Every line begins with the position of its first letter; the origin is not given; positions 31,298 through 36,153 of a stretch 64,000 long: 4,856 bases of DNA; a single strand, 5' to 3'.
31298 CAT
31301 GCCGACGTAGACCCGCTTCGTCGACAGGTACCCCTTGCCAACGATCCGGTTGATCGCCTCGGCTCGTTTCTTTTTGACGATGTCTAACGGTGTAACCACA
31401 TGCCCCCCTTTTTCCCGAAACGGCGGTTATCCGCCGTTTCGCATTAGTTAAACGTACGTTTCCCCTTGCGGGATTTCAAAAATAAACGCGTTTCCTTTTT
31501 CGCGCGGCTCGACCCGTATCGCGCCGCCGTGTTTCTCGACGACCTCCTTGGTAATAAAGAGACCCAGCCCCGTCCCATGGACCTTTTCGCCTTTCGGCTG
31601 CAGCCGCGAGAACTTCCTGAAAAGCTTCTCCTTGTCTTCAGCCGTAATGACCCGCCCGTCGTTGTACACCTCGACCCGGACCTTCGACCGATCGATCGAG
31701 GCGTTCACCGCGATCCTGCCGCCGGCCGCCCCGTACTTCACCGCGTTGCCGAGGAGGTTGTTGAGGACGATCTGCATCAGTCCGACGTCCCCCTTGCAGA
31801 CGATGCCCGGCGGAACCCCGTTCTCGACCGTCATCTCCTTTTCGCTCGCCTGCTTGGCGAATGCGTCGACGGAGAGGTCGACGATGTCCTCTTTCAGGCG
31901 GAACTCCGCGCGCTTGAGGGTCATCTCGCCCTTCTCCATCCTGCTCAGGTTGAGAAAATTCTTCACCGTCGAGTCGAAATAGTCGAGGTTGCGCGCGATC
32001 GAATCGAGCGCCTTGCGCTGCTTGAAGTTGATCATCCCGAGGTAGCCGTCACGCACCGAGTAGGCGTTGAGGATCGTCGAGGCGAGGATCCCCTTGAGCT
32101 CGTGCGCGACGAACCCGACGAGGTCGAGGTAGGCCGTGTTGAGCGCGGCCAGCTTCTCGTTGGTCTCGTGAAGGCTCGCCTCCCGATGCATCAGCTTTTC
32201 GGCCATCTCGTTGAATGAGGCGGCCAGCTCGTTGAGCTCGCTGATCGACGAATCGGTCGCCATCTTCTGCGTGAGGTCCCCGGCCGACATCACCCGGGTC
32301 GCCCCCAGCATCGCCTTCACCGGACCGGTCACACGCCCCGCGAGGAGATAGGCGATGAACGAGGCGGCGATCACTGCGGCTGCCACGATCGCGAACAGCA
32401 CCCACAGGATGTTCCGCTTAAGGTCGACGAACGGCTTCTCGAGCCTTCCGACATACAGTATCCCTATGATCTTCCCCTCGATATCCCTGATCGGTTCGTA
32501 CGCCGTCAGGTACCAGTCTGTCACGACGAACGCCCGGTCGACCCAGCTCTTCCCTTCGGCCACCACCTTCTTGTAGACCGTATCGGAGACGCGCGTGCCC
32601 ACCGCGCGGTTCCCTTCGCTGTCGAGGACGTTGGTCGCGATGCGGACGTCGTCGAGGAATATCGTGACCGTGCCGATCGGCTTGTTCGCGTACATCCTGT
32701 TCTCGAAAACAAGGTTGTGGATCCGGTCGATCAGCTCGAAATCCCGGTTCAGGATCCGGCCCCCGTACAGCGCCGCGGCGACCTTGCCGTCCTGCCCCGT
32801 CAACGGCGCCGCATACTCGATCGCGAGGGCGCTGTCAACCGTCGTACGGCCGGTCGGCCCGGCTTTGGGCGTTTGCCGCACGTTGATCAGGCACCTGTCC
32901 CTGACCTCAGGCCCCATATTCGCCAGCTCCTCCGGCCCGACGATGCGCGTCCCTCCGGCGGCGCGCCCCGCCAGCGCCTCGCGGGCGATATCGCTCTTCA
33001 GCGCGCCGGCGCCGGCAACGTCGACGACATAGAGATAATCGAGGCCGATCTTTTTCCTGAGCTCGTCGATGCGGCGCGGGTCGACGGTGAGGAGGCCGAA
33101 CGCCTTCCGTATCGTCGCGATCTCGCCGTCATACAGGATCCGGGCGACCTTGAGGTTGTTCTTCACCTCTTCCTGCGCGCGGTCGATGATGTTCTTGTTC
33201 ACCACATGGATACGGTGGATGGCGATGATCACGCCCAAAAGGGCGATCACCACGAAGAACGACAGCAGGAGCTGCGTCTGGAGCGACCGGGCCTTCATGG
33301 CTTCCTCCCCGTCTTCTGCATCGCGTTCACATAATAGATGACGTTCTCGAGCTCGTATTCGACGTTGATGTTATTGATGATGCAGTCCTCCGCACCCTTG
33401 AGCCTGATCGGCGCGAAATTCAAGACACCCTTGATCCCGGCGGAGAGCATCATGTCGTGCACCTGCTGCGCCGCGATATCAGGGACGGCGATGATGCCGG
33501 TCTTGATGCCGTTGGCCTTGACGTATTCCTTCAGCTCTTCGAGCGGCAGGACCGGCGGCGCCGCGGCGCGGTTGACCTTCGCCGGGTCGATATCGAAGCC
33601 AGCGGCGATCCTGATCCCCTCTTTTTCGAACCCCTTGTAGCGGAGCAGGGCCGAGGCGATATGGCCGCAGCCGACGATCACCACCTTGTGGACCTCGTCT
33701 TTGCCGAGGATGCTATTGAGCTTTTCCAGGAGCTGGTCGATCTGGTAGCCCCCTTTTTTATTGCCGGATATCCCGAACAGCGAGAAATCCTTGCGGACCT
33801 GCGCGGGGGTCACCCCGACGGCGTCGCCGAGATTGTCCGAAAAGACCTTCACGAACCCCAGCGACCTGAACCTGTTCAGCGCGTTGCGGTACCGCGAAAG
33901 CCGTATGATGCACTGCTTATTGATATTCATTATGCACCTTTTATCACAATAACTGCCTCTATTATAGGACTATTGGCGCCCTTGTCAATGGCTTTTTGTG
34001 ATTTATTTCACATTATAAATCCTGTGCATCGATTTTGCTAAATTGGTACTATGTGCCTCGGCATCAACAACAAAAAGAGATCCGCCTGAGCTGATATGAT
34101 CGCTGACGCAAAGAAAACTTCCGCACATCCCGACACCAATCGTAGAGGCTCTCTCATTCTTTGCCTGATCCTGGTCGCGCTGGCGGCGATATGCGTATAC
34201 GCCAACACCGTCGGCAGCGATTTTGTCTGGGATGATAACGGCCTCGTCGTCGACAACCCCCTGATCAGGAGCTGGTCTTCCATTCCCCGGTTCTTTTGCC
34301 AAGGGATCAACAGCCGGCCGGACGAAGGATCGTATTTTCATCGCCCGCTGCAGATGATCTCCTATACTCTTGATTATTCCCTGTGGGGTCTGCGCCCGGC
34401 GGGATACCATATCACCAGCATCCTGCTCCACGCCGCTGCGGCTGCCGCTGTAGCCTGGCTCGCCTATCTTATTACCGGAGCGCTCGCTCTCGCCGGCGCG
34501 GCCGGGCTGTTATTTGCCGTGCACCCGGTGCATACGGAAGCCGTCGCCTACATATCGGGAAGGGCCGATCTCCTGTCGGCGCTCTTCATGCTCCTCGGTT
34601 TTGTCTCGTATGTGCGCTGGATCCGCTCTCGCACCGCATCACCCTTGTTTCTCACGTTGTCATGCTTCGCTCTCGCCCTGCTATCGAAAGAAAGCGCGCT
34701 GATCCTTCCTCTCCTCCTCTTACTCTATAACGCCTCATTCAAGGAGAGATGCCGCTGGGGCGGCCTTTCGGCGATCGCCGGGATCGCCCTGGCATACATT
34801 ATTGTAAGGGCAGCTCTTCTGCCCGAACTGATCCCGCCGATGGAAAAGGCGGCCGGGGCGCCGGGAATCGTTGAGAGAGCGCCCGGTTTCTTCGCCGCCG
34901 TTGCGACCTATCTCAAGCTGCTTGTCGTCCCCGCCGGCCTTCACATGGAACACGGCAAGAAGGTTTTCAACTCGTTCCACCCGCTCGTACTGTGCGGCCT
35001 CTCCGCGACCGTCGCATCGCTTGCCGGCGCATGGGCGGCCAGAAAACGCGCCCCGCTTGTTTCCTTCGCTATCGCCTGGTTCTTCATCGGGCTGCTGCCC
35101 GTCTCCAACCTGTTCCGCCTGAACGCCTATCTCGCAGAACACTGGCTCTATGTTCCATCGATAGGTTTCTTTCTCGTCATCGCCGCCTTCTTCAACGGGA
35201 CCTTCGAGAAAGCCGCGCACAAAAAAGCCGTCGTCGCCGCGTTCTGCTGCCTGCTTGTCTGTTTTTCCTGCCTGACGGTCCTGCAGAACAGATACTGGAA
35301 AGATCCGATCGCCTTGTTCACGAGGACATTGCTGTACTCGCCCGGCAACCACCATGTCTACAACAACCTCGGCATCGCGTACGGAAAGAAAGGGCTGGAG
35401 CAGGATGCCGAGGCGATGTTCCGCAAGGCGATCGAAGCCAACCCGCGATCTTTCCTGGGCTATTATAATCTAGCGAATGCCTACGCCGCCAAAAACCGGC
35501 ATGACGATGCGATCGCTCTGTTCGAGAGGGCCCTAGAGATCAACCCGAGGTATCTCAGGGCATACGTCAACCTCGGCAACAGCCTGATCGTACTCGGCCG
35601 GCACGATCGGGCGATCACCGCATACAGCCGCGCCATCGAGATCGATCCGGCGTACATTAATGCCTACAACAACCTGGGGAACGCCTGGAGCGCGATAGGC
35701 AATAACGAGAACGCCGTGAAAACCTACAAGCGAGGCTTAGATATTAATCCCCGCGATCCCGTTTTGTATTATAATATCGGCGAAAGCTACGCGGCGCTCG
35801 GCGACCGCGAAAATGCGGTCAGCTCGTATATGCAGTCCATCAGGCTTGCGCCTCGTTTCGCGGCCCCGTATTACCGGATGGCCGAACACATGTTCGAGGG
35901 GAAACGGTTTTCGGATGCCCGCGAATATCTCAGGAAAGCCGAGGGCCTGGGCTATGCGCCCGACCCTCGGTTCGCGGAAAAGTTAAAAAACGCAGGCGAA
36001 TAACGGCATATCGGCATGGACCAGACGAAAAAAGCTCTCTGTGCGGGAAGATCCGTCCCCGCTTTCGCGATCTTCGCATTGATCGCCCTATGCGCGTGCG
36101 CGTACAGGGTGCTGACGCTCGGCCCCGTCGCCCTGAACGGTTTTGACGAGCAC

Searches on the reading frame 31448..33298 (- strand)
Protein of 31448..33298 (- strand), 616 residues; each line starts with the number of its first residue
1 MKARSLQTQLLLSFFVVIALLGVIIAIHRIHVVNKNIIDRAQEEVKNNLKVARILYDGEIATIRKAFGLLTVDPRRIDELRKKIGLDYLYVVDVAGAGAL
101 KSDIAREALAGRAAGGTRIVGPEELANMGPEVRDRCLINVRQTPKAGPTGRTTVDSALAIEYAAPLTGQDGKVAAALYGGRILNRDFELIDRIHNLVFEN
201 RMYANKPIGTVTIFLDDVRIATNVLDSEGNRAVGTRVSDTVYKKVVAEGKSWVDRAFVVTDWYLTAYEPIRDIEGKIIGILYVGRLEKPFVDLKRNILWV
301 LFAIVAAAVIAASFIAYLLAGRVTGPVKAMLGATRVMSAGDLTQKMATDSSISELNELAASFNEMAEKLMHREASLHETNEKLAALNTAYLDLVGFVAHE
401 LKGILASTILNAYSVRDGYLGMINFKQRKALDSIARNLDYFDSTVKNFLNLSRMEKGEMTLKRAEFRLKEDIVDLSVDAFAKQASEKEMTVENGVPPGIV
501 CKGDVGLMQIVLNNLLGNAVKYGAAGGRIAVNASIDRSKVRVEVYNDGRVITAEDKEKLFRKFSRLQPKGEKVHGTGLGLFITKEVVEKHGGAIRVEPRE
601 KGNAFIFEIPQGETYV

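Call 36: search_protein_families(library=pfam, proteins=[window:31448-33298:-], max_evalue=0.0001)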
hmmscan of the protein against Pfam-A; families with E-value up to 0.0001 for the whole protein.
window:31448-33298:- (616 aa): 6 families
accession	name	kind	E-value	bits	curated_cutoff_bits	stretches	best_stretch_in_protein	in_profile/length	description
PF17202.10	sCache_3_3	-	1.8e-33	115.5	28.8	1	183-294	3-104/107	Single cache domain 3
PF17201.10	Cache_3-Cache_2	-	1.1e-23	84.4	27.7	1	172-297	67-195/299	Cache 3/Cache 2 fusion domain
PF02518.31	HATPase_c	-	6.2e-22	78.6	26.4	1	505-611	3-109/111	Histidine kinase-, DNA gyrase B-, and HSP90-like ATPase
PF00672.30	HAMP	-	1e-10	42.2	25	1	318-369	1-51/53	HAMP domain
PF17203.10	sCache_3_2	-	6.4e-10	39.7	28.4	1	180-289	27-130/140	Single cache domain 3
PF00512.31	HisKA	-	2.4e-05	24.7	26.9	0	393-457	5-66/66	His Kinase A (phospho-acceptor) domain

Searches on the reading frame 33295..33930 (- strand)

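Call 36: search_protein_families(library=pfam, proteins=[window:33295-33930:-], max_evalue=0.0001)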
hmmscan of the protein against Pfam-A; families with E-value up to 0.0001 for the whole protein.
window:33295-33930:- (211 aa): 2 families
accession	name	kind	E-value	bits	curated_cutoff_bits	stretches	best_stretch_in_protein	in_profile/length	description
PF02629.25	CoA_binding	-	8.3e-15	55.8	22.3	1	80-174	3-96/97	CoA binding domain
PF06971.19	Put_DNA-bind_N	-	4e-11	43.2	27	1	3-50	2-49/49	Putative DNA-binding protein N-terminus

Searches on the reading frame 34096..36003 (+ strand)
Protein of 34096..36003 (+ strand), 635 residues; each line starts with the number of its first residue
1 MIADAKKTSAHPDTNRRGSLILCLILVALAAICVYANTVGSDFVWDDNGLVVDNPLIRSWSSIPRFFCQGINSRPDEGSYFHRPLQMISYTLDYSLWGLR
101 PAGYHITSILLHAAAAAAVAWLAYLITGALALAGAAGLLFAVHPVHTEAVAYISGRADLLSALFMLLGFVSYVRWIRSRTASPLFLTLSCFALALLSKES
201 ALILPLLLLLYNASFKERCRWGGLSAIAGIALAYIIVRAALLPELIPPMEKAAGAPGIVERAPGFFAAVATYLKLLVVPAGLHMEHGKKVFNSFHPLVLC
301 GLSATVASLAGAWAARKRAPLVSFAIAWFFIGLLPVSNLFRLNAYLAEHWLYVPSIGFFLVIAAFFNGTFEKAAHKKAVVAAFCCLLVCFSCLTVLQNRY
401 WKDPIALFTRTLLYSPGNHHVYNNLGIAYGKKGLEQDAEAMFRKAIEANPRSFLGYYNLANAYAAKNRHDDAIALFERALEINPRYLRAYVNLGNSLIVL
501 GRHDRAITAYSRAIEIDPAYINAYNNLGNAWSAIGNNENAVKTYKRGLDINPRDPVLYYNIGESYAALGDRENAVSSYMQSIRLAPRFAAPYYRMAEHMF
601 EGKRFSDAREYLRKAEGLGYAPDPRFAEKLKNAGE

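Call 36: search_protein_families(library=pfam, proteins=[window:34096-36003:+], max_evalue=0.0001)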
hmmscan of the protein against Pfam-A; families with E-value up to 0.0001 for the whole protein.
window:34096-36003:+ (635 aa): 18 families
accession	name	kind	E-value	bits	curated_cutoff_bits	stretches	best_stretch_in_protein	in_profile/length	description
PF00515.34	TPR_1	-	2.8e-40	135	27.8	4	455-486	3-34/34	Tetratricopeptide repeat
PF13181.12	TPR_8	-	6.1e-36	119.9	25.7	3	456-485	4-33/34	Tetratricopeptide repeat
PF07719.23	TPR_2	-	5.5e-35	117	27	2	455-485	3-33/34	Tetratricopeptide repeat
PF13414.12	TPR_11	-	1.5e-31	108.2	26.8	3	494-530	1-37/42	TPR repeat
PF13431.12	TPR_17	-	9.9e-30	100.7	24.4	1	442-474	2-34/34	Tetratricopeptide repeat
PF13432.12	TPR_16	-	4e-26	91.5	32.7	3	457-519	1-63/65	Tetratricopeptide repeat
PF13424.12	TPR_12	-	1.1e-21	77.2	30.1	1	487-550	3-74/77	Tetratricopeptide repeat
PF14559.12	TPR_19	-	7.6e-21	74.7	25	3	465-512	3-50/68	Tetratricopeptide repeat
PF13176.12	TPR_7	-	2.3e-18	65.1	27.9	0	457-483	3-29/36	Tetratricopeptide repeat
PF13428.12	TPR_14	-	8e-18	63.6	23.5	1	456-494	4-42/44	Tetratricopeptide repeat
PF13174.12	TPR_6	-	6.3e-15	55.2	26.3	0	456-484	3-31/33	Tetratricopeptide repeat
PF13374.12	TPR_10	-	1.2e-12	47.9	27.5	0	457-482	6-31/42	Tetratricopeptide repeat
PF13371.12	TPR_9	-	1.6e-07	31.7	35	0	460-519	2-61/73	Tetratricopeptide repeat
PF14561.12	TPR_20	-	7.2e-06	26.7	25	0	476-548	11-85/90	Tetratricopeptide repeat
PF23914.1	TPR_CcmH_CycH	-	1.1e-05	25.8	42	0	443-501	40-98/158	Cytochrome c-type biogenesis protein H TPR domain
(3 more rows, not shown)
